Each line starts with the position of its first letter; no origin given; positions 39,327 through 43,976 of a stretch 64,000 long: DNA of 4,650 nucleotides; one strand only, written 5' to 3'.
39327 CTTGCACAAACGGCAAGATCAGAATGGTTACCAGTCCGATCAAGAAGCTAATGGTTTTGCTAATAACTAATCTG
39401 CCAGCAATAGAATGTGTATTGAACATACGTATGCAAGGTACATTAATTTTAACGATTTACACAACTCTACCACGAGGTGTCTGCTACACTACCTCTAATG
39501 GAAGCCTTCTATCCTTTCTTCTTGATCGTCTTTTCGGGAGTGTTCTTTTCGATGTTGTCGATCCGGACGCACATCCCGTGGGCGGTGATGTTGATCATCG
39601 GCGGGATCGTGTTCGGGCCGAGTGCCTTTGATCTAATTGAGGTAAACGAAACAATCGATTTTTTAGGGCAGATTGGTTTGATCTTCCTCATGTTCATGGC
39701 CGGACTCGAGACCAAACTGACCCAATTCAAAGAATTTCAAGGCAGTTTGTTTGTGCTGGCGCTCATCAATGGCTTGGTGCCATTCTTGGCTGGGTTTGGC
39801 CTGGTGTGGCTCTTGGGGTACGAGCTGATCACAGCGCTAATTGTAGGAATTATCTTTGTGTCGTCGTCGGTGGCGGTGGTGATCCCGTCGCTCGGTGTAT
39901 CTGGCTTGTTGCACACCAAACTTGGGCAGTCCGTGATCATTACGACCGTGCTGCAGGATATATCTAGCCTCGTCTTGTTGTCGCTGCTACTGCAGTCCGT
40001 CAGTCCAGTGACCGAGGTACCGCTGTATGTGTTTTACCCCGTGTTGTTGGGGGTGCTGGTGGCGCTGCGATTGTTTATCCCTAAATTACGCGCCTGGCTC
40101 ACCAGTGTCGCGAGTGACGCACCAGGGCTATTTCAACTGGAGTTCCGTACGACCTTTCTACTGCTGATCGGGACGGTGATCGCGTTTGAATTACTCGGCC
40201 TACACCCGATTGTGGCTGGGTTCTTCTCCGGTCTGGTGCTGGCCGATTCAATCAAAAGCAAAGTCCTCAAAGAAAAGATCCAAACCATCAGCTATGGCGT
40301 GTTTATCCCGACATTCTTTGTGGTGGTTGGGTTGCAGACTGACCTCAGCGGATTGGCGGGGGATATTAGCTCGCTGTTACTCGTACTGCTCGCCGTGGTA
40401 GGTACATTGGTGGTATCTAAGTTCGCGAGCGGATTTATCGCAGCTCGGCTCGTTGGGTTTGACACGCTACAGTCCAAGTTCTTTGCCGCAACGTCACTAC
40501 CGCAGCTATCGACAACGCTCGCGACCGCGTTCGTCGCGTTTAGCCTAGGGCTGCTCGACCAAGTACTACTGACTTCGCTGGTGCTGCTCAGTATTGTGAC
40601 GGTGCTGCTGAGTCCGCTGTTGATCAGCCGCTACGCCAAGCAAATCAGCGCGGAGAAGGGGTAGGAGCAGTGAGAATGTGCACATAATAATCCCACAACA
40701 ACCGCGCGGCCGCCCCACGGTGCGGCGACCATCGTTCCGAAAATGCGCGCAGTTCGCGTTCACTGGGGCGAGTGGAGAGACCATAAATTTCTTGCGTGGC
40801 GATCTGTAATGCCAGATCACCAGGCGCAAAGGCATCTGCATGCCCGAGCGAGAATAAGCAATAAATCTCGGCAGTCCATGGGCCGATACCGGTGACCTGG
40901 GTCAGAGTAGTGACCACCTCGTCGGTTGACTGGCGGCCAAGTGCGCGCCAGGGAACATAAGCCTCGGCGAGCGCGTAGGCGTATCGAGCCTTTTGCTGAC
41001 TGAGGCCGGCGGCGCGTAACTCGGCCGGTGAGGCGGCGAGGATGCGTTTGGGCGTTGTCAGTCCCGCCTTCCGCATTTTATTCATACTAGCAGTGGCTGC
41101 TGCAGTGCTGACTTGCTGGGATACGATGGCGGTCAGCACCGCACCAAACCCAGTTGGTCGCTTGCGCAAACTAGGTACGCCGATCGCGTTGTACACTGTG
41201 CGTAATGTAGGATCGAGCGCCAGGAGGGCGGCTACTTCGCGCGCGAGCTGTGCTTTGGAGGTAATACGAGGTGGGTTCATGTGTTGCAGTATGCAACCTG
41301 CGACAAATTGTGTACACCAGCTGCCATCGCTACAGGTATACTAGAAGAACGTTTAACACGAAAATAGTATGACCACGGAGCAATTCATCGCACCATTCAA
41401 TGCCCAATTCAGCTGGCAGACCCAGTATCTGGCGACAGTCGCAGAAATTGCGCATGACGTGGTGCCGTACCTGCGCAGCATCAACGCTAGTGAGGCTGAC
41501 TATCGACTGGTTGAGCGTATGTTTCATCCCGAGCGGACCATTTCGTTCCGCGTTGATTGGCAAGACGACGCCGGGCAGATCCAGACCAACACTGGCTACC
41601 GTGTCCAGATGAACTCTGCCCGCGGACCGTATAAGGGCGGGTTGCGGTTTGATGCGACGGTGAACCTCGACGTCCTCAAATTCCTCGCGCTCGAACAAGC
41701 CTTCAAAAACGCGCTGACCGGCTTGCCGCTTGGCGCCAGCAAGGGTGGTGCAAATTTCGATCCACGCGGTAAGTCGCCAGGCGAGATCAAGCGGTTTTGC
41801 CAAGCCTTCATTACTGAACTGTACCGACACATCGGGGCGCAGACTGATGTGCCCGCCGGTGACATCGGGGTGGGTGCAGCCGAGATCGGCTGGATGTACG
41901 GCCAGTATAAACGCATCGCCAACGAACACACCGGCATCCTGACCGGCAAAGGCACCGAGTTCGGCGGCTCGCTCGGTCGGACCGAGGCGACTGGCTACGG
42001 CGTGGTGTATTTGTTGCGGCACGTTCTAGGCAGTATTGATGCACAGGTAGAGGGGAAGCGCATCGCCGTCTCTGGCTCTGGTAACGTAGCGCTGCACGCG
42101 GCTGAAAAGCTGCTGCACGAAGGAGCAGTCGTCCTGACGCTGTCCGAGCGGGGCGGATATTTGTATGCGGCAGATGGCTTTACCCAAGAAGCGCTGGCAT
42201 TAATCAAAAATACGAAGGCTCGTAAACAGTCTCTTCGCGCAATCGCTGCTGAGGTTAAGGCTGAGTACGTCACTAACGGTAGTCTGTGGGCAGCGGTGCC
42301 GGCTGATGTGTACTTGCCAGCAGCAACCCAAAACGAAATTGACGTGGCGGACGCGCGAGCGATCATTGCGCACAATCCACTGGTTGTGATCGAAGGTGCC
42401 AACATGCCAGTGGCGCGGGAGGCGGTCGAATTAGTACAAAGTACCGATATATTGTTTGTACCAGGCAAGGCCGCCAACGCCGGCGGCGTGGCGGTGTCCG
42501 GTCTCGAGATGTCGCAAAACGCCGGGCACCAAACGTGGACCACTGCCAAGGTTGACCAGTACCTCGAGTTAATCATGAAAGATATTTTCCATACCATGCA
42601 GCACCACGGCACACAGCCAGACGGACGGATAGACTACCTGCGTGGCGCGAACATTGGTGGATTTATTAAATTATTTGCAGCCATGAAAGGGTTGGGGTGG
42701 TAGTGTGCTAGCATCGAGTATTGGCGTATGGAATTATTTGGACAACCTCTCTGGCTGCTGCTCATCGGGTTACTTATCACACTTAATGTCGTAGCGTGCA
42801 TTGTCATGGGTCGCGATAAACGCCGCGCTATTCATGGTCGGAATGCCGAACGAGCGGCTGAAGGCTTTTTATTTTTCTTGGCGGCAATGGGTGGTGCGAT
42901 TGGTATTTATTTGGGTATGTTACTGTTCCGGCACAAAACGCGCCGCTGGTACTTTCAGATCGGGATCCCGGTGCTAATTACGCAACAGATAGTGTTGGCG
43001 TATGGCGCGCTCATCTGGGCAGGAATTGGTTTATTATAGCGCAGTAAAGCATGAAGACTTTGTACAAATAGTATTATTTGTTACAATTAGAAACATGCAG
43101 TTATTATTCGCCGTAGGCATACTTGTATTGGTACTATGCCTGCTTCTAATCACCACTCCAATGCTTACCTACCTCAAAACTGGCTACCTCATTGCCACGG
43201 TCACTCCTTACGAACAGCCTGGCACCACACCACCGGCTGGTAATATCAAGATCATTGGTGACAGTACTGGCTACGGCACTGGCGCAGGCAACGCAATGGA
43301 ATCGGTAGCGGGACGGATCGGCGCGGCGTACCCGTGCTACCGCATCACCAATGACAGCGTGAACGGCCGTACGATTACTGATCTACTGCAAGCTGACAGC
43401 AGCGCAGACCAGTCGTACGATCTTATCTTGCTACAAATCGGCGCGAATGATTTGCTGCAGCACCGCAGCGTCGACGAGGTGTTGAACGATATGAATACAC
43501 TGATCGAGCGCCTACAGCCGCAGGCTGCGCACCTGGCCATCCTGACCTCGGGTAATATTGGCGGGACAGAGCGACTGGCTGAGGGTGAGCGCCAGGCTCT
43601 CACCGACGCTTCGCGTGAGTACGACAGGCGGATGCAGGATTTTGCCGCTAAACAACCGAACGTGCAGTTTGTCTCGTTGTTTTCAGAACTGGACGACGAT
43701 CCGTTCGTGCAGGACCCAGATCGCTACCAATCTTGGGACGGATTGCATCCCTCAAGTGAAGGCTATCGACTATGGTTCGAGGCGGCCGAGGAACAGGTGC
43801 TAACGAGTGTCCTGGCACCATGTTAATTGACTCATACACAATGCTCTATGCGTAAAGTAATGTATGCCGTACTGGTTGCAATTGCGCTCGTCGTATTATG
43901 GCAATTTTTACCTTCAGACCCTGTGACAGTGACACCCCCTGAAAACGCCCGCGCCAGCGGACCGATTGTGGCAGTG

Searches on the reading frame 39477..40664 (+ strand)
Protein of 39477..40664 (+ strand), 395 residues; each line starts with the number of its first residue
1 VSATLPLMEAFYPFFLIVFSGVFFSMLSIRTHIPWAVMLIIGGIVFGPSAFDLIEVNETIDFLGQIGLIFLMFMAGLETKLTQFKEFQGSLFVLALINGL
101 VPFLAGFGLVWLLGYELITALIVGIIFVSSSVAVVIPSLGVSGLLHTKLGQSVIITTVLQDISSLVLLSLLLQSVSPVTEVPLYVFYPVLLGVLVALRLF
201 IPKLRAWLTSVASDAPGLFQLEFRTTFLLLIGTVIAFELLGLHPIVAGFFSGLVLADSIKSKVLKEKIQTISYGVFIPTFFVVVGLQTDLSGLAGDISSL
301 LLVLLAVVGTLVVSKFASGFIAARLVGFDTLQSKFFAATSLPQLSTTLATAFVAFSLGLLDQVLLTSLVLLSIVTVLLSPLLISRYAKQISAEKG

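Call 30: search_protein_families(library=pfam, proteins=[window:39477-40664:+], max_evalue=0.01)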
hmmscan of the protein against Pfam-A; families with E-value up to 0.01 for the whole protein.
window:39477-40664:+ (395 aa): 1 family
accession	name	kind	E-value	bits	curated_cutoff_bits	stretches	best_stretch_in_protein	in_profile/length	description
PF00999.27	Na_H_Exchanger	-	9.6e-55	186.4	26.2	1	22-384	9-370/375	Sodium/hydrogen exchanger, transmembrane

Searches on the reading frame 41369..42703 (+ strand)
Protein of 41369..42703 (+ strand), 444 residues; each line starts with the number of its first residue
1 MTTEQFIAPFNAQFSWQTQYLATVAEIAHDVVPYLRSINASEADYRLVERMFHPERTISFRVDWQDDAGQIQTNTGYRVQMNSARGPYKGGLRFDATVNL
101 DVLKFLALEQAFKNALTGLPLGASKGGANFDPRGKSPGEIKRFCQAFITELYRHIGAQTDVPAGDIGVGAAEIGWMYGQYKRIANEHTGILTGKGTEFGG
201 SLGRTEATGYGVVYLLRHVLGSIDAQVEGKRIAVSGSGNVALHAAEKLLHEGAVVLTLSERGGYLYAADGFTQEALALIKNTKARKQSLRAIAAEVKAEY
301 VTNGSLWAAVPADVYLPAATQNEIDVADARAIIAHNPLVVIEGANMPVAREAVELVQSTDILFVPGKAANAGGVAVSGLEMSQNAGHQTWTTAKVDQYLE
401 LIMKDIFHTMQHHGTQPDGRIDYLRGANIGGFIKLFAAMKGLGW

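Call 60: search_protein_families(library=pfam, proteins=[window:41369-42703:+], max_evalue=0.00001)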
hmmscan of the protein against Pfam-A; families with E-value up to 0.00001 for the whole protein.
window:41369-42703:+ (444 aa): 2 families
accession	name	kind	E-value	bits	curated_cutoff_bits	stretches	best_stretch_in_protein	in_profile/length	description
PF00208.27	ELFV_dehydrog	-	3e-68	230.6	23.4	1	199-441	1-239/241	Glutamate/Leucine/Phenylalanine/Valine dehydrogenase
PF02812.23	ELFV_dehydrog_N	-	4.7e-49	165.8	25.3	1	54-181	1-128/129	Glu/Leu/Phe/Val dehydrogenase, dimerisation domain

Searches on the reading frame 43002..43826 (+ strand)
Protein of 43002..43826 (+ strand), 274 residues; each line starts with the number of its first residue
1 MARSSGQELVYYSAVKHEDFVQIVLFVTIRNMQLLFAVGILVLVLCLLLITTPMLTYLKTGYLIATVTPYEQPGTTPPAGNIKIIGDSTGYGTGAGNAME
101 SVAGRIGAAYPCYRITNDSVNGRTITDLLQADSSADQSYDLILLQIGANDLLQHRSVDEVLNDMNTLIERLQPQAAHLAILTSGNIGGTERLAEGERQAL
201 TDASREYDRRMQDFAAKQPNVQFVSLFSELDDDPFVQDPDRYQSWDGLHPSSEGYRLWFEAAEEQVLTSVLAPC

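Call 61: search_protein_families(library=pfam, proteins=[window:43002-43826:+], max_evalue=0.00001)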
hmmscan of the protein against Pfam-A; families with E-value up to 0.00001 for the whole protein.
window:43002-43826:+ (274 aa): 2 families
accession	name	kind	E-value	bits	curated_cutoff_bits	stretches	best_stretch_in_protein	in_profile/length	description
PF13472.12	Lipase_GDSL_2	-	4.9e-23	83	32.9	1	85-257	2-178/178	GDSL-like Lipase/Acylhydrolase family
PF00657.28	Lipase_GDSL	-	5.5e-14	53.2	23.6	1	84-261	3-207/208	GDSL-like Lipase/Acylhydrolase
